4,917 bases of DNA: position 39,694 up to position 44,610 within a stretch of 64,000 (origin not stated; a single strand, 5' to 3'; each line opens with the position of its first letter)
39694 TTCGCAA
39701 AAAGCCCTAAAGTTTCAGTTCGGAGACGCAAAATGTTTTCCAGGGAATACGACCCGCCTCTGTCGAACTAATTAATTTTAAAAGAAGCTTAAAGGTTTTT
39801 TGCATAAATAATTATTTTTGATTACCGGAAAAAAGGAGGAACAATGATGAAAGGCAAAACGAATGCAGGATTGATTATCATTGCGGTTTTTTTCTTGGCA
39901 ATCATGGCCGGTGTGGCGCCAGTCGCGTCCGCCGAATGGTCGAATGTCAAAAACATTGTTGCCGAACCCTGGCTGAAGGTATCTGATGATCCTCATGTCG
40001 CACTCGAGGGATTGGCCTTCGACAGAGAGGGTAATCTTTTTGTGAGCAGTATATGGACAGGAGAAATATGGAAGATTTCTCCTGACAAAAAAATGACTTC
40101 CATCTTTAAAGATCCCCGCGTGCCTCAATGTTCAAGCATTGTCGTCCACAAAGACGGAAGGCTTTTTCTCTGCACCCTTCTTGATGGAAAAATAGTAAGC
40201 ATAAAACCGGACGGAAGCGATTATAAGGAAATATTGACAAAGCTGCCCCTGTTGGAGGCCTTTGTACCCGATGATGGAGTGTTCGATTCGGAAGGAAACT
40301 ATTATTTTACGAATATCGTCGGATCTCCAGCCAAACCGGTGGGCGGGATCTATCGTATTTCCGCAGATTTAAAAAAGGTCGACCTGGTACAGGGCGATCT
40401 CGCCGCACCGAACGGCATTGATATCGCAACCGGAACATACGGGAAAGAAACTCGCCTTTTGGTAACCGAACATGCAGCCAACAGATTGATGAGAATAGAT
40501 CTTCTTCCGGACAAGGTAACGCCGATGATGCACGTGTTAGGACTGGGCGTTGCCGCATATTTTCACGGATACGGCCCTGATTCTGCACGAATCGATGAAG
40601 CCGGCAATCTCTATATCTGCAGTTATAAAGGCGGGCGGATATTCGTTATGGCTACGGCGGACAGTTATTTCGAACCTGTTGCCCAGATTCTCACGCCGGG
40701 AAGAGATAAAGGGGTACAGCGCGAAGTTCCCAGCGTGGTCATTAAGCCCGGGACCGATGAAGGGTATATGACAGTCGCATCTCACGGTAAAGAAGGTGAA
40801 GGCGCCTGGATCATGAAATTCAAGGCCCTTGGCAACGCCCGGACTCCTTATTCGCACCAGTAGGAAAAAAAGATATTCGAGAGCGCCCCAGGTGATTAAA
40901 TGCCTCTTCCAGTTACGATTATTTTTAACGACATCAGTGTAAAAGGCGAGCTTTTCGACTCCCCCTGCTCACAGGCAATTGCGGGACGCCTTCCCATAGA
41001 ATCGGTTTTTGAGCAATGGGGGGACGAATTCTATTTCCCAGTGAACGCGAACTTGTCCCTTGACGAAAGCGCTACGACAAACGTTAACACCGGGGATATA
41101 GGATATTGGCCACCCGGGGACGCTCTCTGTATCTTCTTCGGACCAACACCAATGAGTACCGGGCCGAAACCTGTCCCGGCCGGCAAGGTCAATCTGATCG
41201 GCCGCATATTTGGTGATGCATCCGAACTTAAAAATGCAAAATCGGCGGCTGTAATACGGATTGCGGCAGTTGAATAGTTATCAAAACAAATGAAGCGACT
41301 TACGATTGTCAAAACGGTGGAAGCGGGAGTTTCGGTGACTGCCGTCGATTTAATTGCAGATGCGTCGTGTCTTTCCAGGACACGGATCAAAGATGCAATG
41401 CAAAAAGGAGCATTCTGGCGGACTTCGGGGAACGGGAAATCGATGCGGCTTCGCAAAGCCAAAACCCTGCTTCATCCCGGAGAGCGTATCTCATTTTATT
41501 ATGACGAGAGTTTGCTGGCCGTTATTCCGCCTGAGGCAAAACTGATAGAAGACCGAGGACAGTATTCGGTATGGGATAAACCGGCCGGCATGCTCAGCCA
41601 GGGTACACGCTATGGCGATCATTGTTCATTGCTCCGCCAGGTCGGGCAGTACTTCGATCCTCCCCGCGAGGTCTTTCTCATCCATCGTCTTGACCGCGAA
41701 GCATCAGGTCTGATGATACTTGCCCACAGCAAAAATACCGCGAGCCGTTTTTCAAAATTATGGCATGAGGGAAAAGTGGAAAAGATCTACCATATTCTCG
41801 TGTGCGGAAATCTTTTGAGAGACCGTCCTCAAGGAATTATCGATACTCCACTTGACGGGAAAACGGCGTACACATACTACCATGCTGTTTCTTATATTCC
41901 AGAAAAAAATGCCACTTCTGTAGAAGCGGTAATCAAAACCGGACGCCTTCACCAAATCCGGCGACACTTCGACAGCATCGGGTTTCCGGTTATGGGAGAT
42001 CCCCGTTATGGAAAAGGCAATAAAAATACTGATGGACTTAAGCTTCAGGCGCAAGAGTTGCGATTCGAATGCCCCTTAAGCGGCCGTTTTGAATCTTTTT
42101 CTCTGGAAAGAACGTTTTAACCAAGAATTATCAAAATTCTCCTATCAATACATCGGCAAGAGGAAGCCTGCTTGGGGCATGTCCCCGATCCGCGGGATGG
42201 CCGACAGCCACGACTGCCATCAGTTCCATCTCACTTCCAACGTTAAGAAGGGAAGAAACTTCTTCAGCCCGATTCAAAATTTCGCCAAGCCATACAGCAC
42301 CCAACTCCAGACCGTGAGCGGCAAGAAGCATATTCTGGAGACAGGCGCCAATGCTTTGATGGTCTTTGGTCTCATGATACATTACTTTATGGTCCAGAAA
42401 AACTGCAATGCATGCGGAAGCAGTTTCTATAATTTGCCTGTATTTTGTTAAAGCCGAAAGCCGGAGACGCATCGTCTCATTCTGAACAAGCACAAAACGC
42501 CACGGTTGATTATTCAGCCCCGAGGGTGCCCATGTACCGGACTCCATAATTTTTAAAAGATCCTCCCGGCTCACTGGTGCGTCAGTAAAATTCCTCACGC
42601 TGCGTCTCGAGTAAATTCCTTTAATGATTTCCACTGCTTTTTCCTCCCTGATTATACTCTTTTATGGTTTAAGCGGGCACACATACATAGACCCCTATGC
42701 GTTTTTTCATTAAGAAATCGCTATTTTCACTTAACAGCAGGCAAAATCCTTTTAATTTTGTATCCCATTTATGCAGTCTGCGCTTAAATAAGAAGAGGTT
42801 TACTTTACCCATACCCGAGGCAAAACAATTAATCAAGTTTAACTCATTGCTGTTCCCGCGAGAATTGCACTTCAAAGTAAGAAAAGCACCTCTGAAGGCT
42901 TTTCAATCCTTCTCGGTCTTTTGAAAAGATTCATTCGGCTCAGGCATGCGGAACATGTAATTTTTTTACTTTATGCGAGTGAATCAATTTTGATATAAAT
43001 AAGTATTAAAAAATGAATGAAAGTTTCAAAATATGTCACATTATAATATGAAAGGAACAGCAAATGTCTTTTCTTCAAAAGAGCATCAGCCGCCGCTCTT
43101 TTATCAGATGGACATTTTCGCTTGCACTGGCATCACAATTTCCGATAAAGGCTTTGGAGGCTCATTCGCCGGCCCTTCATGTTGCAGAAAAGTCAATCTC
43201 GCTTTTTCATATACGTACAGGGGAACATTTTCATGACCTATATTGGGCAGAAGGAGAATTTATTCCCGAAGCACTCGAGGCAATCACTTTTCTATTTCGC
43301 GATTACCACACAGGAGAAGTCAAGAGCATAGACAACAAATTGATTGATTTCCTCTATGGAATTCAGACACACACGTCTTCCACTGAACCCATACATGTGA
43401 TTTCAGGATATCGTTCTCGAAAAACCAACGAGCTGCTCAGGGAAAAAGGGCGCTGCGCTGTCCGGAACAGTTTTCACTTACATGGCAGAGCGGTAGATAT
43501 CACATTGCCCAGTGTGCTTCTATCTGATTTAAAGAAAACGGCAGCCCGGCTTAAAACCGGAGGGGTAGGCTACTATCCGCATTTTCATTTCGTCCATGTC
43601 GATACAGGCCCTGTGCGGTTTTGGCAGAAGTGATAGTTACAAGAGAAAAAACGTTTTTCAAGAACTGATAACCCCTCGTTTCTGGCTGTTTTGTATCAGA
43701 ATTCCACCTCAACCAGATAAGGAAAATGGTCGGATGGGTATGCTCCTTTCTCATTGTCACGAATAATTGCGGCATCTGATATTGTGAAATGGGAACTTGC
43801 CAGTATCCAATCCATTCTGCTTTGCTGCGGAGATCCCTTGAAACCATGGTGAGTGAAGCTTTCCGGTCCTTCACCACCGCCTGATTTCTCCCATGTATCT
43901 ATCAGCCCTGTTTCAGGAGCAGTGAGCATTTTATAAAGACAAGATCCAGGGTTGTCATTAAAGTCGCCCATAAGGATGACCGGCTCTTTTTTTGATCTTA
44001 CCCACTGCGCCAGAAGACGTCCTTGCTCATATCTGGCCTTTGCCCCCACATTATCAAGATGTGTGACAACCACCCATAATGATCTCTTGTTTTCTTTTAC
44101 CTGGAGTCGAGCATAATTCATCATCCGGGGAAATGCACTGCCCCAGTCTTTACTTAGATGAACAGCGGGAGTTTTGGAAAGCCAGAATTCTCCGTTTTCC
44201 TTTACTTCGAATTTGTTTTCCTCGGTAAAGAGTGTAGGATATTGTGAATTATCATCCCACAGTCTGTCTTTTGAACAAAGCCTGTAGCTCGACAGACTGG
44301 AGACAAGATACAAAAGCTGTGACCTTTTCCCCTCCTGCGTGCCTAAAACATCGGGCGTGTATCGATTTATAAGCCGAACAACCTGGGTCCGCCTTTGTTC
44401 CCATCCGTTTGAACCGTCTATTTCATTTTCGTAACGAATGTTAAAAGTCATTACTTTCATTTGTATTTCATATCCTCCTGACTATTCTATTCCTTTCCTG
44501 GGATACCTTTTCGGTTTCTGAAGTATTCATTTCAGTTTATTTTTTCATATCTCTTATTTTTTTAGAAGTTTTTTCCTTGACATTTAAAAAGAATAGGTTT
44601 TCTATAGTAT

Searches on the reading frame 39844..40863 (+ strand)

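Call 7: search_protein_families(library=pfam, proteins=[window:39844-40863:+], max_evalue=0.01)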
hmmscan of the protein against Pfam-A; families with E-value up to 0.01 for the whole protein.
window:39844-40863:+ (339 aa): 5 families
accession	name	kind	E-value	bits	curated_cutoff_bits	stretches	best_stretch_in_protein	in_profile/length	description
PF08450.18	SGL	-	1.8e-21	77.3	26.3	1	55-274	3-215/246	SMP-30/Gluconolactonase/LRE-like region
PF20067.5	SSL_N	-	2.7e-05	24.4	18.9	0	99-119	26-45/46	Strictosidine synthase-like, N-terminal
PF22701.2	Mala_s_1-like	-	0.0023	18.2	27.5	0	46-109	82-145/195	Mal s 1 allergenic protein-like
PF24684.1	Vgb_lyase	-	0.0024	17.2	50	1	54-159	15-116/290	Virginiamycin B lyase family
PF22807.2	TrAA12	-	0.0033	16.2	30.9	1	6-77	308-377/463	TrAA12-like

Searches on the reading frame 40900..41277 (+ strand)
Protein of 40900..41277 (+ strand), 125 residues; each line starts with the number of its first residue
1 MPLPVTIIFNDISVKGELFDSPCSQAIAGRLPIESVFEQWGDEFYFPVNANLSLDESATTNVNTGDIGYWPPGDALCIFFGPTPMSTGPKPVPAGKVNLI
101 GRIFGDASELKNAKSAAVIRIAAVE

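Call 7: search_protein_families(library=pfam, proteins=[window:40900-41277:+], max_evalue=0.01)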
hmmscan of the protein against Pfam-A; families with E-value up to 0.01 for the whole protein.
window:40900-41277:+ (125 aa): 2 families
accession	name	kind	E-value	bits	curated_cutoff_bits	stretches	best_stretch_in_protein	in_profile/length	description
PF04126.18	Cyclophil_like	-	1.6e-37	128.5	27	1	5-121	3-119/120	Cyclophilin-like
PF18050.6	Cyclophil_like2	-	6.7e-14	52.4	22.7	1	7-97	1-93/115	Cyclophilin-like family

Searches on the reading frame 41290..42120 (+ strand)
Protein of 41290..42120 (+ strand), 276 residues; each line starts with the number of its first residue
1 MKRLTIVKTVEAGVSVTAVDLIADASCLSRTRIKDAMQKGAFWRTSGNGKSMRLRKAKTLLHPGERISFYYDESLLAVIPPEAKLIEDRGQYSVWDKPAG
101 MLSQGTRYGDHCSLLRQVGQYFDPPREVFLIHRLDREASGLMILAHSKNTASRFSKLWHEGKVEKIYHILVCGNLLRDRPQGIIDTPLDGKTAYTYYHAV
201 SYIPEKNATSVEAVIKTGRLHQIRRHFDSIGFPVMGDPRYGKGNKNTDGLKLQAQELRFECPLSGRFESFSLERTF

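Call 7: search_protein_families(library=pfam, proteins=[window:41290-42120:+], max_evalue=0.01)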
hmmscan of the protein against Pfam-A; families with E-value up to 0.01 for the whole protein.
window:41290-42120:+ (276 aa): 1 family
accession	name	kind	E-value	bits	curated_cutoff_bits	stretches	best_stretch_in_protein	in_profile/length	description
PF00849.27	PseudoU_synth_2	-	1.3e-28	100.5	26.8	1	91-228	1-151/152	RNA pseudouridylate synthase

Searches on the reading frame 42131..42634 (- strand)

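Call 8: search_protein_families(library=pfam, proteins=[window:42131-42634:-], max_evalue=0.01)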
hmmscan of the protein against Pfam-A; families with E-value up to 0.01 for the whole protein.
window:42131-42634:- (167 aa): 2 families
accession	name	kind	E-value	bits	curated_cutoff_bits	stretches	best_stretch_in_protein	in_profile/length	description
PF00881.29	Nitroreductase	-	1.6e-27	97.2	23.5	2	7-62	1-56/167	Nitroreductase family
PF14512.11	TM1586_NiRdase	-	3.1e-15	56.8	27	2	24-68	158-202/215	Putative TM nitroreductase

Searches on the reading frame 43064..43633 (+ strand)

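Call 8: search_protein_families(library=pfam, proteins=[window:43064-43633:+], max_evalue=0.01)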
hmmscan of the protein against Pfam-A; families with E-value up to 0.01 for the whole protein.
window:43064-43633:+ (189 aa): 3 families
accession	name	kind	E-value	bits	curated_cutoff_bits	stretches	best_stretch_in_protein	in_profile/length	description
PF05951.18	Peptidase_M15_2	-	5.5e-45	153.3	27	1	42-187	6-153/153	Bacterial protein of unknown function (DUF882)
PF08291.16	Peptidase_M15_3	-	1.8e-11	44.6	23.2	1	90-180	25-108/108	Peptidase M15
PF18979.5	DUF5715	-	0.0019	18.3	26.8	1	96-147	67-118/171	Family of unknown function (DUF5715)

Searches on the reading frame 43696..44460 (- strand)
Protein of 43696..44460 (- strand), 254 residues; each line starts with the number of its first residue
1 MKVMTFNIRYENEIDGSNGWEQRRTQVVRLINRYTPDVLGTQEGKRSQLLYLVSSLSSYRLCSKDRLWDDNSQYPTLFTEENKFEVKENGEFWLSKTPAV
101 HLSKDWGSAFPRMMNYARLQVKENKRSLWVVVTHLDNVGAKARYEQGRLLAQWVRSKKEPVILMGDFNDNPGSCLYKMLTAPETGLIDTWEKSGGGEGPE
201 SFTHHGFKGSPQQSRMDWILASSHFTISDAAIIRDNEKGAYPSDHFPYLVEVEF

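Call 8: search_protein_families(library=pfam, proteins=[window:43696-44460:-], max_evalue=0.01)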
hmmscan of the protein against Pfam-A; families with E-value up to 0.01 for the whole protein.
window:43696-44460:- (254 aa): 1 family
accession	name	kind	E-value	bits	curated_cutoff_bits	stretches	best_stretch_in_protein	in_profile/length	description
PF03372.29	Exo_endo_phos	-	7.6e-17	62.2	24.5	1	4-245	1-225/225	Endonuclease/Exonuclease/phosphatase family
